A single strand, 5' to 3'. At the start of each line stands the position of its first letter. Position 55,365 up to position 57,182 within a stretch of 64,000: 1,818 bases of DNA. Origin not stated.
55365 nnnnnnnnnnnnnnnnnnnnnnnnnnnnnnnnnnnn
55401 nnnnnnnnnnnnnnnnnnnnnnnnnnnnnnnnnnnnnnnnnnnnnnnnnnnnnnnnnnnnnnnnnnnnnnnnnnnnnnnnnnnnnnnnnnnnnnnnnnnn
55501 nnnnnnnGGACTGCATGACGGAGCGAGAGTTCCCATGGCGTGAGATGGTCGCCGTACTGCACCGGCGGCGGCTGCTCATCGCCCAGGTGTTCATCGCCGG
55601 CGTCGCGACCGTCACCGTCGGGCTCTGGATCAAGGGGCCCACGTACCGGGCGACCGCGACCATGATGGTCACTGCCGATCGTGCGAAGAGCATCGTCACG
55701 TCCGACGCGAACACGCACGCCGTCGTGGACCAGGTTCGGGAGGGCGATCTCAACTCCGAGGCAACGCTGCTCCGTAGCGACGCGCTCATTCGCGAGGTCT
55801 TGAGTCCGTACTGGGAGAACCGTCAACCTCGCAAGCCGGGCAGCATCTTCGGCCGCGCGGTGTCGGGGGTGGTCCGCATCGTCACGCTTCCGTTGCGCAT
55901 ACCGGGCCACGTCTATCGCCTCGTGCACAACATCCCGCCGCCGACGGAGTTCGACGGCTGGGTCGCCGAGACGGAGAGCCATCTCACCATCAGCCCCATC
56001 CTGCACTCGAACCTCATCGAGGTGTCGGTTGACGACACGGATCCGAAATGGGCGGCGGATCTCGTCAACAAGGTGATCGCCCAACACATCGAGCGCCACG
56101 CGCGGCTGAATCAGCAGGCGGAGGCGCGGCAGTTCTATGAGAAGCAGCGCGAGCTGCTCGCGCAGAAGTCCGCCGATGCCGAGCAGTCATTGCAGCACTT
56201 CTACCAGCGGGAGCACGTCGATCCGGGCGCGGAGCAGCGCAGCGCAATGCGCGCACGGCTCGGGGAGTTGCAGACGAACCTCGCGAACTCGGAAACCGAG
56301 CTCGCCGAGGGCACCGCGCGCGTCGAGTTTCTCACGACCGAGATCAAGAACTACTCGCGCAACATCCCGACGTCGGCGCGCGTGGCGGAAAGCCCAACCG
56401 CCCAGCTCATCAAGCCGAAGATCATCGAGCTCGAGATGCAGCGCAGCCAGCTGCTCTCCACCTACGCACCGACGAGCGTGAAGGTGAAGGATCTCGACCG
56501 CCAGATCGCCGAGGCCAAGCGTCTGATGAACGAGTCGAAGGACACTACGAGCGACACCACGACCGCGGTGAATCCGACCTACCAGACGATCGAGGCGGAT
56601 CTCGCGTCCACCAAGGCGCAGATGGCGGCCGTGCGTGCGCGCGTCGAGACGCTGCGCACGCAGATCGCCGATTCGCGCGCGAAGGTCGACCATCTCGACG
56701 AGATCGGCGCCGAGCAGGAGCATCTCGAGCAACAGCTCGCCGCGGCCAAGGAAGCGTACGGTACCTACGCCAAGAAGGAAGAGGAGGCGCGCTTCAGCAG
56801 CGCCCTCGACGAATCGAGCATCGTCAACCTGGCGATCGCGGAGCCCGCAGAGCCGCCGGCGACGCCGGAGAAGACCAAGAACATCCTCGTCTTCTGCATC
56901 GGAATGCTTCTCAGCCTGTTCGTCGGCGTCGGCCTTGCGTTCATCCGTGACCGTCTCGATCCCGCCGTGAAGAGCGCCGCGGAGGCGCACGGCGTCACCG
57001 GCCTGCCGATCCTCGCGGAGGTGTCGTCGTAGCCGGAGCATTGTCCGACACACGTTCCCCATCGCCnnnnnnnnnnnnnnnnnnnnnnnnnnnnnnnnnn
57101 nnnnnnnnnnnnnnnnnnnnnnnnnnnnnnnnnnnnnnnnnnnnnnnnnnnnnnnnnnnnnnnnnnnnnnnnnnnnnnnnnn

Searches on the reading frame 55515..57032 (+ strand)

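Call 68: search_protein_families(library=pfam, proteins=[window:55515-57032:+], max_evalue=0.001)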
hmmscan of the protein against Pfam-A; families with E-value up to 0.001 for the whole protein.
window:55515-57032:+ (505 aa): 2 families
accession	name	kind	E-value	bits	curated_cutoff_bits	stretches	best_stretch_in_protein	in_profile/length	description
PF24922.1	ACBP4_C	-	0.00014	22.5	31.2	1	346-415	30-99/105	Acyl-CoA-binding domain-containing protein 4-6, C-terminal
PF13807.11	GNVR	-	0.00021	21.6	27.7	1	431-479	34-81/82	G-rich domain on putative tyrosine kinase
